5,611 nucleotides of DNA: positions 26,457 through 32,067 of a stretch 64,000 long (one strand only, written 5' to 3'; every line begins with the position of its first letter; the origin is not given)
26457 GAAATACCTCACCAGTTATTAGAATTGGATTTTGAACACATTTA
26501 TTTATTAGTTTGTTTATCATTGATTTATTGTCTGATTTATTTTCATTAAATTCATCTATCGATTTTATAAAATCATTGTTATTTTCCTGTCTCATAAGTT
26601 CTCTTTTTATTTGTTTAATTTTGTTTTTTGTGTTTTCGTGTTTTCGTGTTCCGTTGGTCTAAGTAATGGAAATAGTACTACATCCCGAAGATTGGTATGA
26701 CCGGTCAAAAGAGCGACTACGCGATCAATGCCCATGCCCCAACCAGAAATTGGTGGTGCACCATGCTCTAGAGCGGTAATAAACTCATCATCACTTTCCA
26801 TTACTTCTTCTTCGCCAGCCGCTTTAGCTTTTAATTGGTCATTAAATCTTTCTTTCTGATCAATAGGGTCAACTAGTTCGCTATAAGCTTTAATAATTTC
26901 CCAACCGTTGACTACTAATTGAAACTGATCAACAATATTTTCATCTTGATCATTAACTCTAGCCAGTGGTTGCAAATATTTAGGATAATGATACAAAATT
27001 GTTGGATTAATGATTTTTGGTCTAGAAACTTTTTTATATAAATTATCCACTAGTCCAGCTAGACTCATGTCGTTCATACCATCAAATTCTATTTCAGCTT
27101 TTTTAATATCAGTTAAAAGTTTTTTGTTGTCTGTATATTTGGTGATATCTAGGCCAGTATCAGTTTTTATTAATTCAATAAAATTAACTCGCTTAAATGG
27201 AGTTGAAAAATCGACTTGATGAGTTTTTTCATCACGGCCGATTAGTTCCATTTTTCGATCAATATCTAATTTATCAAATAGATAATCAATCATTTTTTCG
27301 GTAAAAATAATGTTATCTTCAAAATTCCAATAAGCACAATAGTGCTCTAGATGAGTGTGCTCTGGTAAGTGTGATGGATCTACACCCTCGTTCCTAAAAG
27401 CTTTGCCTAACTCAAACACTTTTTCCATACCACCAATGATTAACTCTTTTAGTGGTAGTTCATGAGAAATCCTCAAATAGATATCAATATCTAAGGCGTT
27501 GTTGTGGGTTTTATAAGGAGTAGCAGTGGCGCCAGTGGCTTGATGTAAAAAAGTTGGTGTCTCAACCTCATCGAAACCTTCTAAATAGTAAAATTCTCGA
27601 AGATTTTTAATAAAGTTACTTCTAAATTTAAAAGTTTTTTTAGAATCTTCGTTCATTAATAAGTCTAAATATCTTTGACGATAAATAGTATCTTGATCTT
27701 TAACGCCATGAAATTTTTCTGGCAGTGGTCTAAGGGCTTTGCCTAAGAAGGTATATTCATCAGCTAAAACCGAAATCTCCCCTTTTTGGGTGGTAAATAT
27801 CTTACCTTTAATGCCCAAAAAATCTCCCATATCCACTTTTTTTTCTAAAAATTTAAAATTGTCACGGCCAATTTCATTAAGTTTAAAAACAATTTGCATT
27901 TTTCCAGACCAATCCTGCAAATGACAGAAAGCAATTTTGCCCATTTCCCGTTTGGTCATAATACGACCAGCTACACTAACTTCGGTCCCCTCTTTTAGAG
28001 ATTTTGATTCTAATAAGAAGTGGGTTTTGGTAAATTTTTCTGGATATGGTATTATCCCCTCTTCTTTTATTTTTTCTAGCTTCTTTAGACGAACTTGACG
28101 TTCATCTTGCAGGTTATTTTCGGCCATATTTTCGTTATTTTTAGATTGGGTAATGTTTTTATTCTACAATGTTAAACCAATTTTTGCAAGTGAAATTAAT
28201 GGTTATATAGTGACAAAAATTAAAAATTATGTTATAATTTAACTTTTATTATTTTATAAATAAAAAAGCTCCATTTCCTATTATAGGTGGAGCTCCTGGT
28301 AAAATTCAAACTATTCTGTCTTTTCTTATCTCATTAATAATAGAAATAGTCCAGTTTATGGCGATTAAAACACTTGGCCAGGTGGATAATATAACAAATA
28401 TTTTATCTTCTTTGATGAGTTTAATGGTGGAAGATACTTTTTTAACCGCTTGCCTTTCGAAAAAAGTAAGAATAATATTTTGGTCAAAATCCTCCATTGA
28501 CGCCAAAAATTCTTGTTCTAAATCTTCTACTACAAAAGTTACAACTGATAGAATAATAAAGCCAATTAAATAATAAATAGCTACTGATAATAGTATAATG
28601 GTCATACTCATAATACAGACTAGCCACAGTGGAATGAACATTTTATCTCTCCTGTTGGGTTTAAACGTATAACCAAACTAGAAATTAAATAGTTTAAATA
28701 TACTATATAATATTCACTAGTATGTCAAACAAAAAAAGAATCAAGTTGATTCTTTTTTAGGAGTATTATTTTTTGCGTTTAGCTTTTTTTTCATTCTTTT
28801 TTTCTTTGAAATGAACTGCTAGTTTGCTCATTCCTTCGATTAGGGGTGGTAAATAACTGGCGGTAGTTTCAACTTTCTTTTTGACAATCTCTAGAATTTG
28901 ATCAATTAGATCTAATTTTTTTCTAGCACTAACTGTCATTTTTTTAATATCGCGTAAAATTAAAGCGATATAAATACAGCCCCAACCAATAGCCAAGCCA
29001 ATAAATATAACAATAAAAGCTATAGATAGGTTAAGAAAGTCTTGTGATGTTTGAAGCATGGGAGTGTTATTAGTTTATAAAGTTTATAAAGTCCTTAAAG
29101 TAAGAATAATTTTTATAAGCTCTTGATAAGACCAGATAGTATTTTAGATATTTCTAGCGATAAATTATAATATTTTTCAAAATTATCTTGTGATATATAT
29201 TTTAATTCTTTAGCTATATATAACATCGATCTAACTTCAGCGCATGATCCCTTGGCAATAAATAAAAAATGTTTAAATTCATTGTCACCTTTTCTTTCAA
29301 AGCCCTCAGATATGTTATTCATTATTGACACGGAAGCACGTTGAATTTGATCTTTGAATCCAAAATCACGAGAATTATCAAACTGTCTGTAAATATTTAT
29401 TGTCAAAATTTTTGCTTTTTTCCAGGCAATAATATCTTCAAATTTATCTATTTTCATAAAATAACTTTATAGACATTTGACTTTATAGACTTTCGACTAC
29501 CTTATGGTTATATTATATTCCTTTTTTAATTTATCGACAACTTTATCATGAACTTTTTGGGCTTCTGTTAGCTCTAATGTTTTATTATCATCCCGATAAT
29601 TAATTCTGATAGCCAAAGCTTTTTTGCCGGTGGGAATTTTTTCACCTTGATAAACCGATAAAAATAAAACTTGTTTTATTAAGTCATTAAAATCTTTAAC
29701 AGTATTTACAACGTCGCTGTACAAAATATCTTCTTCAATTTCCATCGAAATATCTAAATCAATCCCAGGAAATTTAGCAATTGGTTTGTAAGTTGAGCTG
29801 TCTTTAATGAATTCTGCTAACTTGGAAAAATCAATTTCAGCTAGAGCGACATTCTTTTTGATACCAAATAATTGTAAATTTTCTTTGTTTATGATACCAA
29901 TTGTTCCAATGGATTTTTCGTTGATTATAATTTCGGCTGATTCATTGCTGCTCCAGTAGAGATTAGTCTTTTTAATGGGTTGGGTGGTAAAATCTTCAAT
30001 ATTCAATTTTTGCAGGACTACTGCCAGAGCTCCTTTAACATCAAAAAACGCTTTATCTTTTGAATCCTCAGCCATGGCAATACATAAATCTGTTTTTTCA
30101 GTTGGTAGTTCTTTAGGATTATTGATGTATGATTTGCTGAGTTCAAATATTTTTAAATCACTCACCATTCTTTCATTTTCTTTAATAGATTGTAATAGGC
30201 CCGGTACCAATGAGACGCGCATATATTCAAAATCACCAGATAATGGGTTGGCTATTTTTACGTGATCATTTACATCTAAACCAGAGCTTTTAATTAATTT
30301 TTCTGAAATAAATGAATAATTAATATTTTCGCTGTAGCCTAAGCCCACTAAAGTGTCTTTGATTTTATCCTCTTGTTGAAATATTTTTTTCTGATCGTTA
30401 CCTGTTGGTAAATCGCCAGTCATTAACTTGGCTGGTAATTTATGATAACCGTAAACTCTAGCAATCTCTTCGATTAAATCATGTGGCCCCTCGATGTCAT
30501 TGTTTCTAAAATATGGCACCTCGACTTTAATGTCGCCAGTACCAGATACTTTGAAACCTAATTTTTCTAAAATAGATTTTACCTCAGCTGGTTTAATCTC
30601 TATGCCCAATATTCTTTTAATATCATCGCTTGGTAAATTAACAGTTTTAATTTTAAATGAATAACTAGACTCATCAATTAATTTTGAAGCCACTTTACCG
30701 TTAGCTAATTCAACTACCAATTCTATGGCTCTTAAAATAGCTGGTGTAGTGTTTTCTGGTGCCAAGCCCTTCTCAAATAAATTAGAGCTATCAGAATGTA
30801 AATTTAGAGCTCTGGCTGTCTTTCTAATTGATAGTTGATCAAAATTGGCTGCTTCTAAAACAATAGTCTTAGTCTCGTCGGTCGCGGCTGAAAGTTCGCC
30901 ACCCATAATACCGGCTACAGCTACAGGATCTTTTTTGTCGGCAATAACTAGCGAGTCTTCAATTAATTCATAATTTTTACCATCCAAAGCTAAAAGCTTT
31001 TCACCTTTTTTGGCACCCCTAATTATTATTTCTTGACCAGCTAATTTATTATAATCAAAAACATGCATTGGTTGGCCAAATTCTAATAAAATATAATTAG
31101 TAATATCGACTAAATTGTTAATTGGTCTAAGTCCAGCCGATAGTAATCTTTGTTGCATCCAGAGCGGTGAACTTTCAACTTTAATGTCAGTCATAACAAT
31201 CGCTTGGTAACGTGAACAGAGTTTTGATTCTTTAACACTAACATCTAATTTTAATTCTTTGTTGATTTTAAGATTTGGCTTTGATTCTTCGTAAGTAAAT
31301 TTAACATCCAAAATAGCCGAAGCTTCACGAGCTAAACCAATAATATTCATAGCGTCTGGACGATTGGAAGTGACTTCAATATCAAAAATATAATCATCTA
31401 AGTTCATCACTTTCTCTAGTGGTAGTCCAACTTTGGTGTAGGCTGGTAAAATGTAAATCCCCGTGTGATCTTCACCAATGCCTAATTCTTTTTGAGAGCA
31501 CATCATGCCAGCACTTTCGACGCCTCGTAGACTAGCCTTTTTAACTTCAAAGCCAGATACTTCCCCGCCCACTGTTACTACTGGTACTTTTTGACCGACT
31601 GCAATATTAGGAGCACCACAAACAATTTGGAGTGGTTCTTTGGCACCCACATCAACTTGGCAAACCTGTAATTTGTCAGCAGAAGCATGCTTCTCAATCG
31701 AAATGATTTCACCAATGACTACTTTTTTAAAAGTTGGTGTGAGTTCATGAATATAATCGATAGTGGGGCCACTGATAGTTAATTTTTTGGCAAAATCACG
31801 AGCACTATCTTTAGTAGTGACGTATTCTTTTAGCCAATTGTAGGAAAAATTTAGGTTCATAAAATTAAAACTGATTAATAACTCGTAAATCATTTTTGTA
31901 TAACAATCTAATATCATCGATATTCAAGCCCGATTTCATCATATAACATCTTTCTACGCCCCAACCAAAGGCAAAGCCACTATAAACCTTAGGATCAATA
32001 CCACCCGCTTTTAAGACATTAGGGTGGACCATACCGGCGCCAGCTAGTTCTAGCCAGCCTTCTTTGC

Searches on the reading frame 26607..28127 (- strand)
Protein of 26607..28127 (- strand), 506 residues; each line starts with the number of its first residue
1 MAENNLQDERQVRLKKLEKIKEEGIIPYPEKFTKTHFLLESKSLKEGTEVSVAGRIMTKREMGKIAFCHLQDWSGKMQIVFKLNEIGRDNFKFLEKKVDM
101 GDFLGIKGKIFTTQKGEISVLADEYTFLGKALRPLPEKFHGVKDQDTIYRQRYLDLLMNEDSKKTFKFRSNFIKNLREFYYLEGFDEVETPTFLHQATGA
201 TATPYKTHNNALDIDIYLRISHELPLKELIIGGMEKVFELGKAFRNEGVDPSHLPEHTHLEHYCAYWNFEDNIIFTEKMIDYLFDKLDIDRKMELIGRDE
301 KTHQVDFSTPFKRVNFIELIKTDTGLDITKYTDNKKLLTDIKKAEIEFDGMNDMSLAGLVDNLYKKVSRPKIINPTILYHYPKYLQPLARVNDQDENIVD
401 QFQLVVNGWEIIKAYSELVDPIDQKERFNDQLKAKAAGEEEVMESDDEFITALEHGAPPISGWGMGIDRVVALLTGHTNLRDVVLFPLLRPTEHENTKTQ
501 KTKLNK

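Call 73: search_protein_families(library=pfam, proteins=[window:26607-28127:-], max_evalue=0.001)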
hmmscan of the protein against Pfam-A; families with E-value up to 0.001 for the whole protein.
window:26607-28127:- (506 aa): 3 families
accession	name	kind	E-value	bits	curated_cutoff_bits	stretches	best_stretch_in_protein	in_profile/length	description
PF00152.25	tRNA-synt_2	-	5.8e-75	252.6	25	1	145-488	2-306/308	tRNA synthetases class II (D, K and N)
PF01336.31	tRNA_anti-codon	-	1.2e-16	60.9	27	1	50-126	1-73/75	OB-fold nucleic acid binding domain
PF01409.25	tRNA-synt_2d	-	5.7e-06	26.4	19.8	0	236-286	104-156/246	tRNA synthetases class II core domain (F)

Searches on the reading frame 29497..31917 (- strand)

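Call 73: search_protein_families(library=pfam, proteins=[window:29497-31917:-], max_evalue=0.001)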
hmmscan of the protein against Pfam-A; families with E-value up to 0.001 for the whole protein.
window:29497-31917:- (806 aa): 5 families
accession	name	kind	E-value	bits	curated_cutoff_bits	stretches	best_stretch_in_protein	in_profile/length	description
PF03483.22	B3_4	-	2.3e-66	223.1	29.3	1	234-405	2-173/174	B3/4 domain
PF17759.6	tRNA_synthFbeta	-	6.5e-44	150.4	22.4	1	495-697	2-214/214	Phenylalanyl tRNA synthetase beta chain CLM domain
PF03484.21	B5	-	1.1e-20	74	28.6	1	427-491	2-67/67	tRNA synthetase B5 domain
PF01588.26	tRNA_bind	-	2e-20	73.1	27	1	66-164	1-94/96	Putative tRNA binding domain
PF03147.19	FDX-ACB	-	3.8e-20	72.6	31.1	1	715-806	2-94/94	Ferredoxin-fold anticodon binding domain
